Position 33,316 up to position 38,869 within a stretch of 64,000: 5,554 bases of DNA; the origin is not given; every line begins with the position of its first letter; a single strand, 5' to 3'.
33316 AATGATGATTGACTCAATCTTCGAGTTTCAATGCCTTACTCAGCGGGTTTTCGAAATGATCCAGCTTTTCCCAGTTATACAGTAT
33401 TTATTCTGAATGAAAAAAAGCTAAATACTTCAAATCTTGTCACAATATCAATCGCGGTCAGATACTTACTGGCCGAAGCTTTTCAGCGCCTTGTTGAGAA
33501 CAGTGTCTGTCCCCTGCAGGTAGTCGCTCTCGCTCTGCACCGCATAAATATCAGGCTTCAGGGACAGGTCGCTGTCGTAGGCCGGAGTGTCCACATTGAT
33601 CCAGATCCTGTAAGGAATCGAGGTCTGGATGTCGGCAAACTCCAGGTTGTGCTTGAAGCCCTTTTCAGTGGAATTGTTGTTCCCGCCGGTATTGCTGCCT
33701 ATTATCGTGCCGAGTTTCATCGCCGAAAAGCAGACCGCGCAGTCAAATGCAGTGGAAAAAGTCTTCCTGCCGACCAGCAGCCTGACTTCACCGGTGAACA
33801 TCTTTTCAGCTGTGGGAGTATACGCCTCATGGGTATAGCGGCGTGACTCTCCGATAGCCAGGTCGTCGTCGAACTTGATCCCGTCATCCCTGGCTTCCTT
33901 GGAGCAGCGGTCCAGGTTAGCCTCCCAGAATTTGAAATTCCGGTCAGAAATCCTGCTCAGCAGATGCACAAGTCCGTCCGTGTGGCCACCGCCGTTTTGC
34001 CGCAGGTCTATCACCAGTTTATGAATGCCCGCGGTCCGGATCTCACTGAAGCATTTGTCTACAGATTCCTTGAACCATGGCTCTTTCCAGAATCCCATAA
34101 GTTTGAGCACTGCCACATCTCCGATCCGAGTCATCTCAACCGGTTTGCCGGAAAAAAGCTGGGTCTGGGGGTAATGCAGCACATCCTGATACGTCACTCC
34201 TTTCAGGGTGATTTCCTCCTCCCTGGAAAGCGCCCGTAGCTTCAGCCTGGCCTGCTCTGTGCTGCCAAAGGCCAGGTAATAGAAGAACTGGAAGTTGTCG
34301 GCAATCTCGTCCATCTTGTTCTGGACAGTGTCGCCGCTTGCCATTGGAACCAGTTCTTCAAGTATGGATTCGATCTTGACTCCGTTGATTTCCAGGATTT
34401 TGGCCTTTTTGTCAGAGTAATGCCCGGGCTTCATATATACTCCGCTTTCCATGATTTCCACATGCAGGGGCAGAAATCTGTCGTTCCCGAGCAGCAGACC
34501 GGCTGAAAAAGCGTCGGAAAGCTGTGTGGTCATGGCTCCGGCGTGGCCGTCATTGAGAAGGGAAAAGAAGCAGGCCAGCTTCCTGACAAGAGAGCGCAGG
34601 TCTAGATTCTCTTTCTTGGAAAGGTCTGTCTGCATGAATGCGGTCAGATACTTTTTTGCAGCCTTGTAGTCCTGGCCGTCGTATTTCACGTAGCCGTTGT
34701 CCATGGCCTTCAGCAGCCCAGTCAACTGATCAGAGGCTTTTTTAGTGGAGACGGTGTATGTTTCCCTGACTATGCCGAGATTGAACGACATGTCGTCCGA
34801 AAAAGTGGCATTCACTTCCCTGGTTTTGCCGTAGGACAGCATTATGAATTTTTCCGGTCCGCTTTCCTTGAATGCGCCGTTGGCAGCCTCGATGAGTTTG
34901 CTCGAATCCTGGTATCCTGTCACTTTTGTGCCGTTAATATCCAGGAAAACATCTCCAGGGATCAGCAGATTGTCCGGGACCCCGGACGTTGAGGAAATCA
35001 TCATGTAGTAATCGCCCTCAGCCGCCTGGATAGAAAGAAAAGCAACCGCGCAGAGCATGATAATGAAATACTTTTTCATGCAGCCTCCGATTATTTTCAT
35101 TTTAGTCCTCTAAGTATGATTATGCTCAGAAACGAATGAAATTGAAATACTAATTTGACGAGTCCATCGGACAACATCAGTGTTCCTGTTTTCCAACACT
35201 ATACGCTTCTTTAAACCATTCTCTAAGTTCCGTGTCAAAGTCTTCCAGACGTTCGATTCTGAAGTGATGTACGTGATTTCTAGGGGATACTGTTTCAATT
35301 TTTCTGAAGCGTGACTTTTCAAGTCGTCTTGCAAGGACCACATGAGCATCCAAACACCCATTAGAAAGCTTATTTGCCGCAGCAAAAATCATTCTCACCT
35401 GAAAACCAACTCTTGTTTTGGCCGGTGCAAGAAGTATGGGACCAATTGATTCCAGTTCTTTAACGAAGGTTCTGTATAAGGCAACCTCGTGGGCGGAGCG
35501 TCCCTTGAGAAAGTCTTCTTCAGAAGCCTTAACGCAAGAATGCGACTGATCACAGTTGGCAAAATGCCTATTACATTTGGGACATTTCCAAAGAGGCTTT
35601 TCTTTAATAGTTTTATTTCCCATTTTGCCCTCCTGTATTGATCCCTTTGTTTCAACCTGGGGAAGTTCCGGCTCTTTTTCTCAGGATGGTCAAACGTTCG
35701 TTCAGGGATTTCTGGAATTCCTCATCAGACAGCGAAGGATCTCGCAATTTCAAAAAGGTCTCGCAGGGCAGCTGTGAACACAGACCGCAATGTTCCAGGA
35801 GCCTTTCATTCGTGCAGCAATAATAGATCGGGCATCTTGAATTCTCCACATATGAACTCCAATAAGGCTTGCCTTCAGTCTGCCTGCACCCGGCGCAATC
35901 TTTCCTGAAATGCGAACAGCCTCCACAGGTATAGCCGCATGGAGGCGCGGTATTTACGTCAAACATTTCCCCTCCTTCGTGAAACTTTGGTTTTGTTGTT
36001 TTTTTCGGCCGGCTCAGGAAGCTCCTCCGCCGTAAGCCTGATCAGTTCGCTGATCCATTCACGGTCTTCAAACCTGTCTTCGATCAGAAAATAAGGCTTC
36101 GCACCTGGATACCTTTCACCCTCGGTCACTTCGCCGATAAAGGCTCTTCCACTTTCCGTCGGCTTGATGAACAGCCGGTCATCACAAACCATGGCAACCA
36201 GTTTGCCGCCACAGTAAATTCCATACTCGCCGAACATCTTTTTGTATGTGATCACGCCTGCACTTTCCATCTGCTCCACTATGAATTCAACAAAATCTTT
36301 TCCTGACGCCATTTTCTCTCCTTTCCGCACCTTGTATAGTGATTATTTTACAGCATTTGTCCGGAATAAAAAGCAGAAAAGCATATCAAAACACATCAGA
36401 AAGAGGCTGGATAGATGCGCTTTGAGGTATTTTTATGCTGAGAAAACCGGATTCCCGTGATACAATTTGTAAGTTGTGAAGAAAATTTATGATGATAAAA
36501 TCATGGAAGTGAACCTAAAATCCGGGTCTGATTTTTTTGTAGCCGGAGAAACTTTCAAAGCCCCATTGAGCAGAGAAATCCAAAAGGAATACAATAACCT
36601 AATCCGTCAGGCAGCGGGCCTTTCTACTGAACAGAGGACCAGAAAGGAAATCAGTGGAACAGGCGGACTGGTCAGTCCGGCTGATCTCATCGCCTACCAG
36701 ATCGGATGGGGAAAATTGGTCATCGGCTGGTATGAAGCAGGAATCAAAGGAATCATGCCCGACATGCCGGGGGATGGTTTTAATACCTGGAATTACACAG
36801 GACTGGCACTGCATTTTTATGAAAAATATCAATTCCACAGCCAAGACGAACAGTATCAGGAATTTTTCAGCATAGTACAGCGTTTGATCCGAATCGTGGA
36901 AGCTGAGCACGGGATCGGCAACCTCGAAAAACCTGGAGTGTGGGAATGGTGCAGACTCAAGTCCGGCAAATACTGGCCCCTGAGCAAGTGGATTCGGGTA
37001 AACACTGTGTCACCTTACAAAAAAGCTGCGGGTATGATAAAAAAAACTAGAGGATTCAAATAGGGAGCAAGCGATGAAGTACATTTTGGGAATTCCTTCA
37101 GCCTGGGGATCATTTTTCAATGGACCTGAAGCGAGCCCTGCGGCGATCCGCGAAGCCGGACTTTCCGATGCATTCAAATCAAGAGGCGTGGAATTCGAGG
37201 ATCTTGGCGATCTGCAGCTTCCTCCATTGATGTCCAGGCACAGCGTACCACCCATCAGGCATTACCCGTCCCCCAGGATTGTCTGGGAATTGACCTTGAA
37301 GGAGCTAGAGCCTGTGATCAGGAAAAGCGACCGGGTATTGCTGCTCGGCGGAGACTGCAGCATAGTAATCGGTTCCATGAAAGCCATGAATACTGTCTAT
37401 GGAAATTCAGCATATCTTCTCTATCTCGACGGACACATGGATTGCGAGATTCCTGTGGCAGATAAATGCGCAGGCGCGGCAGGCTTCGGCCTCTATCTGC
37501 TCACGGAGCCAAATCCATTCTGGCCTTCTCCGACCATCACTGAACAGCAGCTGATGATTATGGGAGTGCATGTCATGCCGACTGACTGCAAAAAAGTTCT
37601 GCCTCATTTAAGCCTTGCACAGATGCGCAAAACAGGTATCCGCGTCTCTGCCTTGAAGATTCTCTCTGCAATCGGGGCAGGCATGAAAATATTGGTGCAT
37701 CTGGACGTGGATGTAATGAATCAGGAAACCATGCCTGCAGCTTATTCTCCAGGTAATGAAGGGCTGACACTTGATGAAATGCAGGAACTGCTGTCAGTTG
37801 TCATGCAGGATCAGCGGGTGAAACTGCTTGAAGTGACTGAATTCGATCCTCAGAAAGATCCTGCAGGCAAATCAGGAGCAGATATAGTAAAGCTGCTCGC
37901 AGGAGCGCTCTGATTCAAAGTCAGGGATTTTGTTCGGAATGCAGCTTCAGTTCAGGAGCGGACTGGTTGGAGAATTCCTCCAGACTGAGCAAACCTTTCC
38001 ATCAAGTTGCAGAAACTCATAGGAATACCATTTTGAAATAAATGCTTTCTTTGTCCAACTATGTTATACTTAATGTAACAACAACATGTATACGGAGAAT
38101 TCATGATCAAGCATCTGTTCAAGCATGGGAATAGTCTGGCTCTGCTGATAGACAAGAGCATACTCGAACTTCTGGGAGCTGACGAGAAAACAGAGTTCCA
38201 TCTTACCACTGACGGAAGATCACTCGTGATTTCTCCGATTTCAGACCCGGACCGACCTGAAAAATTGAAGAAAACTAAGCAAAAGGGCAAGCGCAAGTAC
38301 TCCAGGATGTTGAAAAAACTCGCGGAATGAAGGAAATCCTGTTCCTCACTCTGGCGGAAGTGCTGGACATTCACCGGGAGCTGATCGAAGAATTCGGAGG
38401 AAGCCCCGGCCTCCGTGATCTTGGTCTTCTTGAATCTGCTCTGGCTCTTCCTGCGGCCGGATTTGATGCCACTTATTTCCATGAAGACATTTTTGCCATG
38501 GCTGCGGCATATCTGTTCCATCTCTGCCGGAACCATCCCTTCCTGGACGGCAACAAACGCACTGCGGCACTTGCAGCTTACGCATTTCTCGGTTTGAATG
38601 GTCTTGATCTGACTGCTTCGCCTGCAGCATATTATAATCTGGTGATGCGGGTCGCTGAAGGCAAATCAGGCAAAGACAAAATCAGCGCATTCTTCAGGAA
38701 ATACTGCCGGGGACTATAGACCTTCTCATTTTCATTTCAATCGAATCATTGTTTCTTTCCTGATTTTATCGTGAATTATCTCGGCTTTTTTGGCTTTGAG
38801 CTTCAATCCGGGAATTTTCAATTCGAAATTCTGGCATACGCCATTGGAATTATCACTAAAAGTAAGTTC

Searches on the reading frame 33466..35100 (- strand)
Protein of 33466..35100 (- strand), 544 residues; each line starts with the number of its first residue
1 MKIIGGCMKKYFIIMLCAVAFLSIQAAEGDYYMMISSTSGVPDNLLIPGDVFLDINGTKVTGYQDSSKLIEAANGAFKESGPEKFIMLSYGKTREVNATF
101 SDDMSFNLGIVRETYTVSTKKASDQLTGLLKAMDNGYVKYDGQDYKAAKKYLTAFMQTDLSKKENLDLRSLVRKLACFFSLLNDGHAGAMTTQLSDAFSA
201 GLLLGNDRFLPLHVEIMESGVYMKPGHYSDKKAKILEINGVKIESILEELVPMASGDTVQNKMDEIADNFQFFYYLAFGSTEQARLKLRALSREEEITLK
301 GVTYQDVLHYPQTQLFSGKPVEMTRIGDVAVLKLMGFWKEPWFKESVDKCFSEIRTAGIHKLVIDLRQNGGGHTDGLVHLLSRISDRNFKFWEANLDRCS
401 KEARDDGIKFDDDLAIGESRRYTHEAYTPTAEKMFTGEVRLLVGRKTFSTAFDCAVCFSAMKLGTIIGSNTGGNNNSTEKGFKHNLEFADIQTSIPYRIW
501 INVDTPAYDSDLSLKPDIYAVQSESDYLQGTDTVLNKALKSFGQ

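Call 4: search_protein_families(library=pfam, proteins=[window:33466-35100:-])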
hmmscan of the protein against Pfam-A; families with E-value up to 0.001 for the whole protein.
window:33466-35100:- (544 aa): 2 families
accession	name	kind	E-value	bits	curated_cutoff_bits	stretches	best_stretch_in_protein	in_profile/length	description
PF03572.23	Peptidase_S41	-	1.5e-14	54.3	24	1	328-475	1-125/165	Peptidase family S41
PF17820.7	PDZ_6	-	0.00088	19.4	27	0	46-75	16-45/54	PDZ domain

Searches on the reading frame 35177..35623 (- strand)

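Call 4: search_protein_families(library=pfam, proteins=[window:35177-35623:-])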
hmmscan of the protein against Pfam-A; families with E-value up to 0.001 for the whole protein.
window:35177-35623:- (148 aa): 1 family
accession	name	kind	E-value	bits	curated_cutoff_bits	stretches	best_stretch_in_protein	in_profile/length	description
PF18899.5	DUF5655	-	1.5e-10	41.5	24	1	36-142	2-107/109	Domain of unknown function (DUF5655)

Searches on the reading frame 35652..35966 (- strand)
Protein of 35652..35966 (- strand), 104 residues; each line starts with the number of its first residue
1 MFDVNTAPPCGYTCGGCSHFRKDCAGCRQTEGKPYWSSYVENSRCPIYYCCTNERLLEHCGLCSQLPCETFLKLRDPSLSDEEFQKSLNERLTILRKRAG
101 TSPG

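Call 4: search_protein_families(library=pfam, proteins=[window:35652-35966:-])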
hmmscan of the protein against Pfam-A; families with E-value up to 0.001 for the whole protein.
window:35652-35966:- (104 aa): 1 family
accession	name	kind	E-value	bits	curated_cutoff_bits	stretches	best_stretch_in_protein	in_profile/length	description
PF12675.12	DUF3795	-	2.5e-07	31.5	22.6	1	8-71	3-81/83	Protein of unknown function (DUF3795)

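Call 55: find_encoding_contigs(protein=window:35652-35966:-, flank=10000, max_places=4)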
Protein window:35652-35966:- (104 aa): 1 contig read that carries it; 1 place shown.
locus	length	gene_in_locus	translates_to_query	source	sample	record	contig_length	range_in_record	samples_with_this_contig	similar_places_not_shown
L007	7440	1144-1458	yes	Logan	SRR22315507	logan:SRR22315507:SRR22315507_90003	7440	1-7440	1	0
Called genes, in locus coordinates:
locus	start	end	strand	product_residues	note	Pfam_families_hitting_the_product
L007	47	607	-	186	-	PF08020:DUF1706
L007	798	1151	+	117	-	PF04993:TfoX_N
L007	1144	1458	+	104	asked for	PF12675:DUF3795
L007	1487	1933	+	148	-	PF18899:DUF5655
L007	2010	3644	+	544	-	PF03572:Peptidase_S41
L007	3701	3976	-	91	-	-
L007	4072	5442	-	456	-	PF00696:AA_kinase, PF13840:ACT_7, PF22468:ACT_9, PF01842:ACT (weak)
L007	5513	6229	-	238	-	PF27030:AbpE_bact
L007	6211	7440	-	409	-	?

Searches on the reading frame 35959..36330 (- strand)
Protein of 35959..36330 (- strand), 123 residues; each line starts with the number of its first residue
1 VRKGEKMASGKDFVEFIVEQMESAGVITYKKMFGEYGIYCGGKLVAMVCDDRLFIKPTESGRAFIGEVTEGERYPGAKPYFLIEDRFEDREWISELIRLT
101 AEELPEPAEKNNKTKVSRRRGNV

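Call 4: search_protein_families(library=pfam, proteins=[window:35959-36330:-])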
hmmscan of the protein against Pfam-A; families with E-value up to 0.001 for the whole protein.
window:35959-36330:- (123 aa): 1 family
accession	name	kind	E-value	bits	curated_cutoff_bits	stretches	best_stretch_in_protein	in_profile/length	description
PF04993.18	TfoX_N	-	4.3e-15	56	30.1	1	19-102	1-89/91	TfoX N-terminal domain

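Call 66: search_protein_families(library=ncbifam, proteins=[window:35959-36330:-], max_evalue=0.001)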
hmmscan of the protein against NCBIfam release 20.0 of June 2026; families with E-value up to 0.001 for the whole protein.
window:35959-36330:- (123 aa): 0 families

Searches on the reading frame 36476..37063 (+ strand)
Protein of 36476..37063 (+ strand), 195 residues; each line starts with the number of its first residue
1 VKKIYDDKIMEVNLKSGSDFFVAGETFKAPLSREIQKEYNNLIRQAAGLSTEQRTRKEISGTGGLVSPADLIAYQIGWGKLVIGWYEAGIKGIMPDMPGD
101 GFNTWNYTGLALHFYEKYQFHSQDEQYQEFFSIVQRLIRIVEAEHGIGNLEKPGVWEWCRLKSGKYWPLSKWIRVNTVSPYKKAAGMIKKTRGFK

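Call 4: search_protein_families(library=pfam, proteins=[window:36476-37063:+])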
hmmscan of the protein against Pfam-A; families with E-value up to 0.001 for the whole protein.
window:36476-37063:+ (195 aa): 1 family
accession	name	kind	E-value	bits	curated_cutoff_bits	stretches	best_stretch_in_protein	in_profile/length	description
PF08020.16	DUF1706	-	9.6e-32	110.6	24.2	1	27-191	6-164/166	Protein of unknown function (DUF1706)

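Call 66: search_protein_families(library=ncbifam, proteins=[window:36476-37063:+], max_evalue=0.001)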
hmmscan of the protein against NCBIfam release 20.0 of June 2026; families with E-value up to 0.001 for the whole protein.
window:36476-37063:+ (195 aa): 0 families

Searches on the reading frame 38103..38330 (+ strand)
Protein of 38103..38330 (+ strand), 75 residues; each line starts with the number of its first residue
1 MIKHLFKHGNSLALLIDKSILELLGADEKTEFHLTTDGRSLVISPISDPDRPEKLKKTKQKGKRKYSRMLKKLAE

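Call 46: search_protein_families(library=pfam, proteins=[window:38103-38330:+], max_evalue=0.5)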
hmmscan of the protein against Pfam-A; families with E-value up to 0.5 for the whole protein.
window:38103-38330:+ (75 aa): 2 families
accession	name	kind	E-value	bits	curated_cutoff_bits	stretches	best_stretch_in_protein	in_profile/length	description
PF04014.23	MazE_antitoxin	-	0.008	16.5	24.7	1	6-49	2-46/48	Antidote-toxin recognition MazE, bacterial antitoxin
PF09826.15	Beta_propel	-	0.089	12.1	22.4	1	2-71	55-122/495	Beta propeller domain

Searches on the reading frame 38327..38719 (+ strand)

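Call 46: search_protein_families(library=pfam, proteins=[window:38327-38719:+], max_evalue=0.5)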
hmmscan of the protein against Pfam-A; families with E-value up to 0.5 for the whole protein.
window:38327-38719:+ (130 aa): 1 family
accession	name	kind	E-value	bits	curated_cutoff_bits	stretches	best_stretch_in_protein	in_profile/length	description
PF02661.23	Fic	-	3.6e-19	69.8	24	1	7-88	2-93/93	Fic/DOC family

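Call 65: search_protein_families(library=padloc, proteins=[window:38327-38719:+], max_evalue=0.001)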
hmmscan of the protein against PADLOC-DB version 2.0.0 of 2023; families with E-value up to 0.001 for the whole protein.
window:38327-38719:+ (130 aa): 5 families
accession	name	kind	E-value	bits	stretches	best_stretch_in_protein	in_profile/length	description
PDLC04963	PDC-S23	-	2.6e-08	31.7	1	35-93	208-266/312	-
PDLC04965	PDC-S23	-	4.1e-08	31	1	35-96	225-286/327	-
PDLC04718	PDC-M59B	-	2.7e-07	28.9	1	2-96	3-94/159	-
PDLC04964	PDC-S23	-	4.3e-07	27.4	1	29-92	223-285/331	-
PDLC04848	PDC-S05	-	1.2e-05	23.1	1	58-92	212-246/291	-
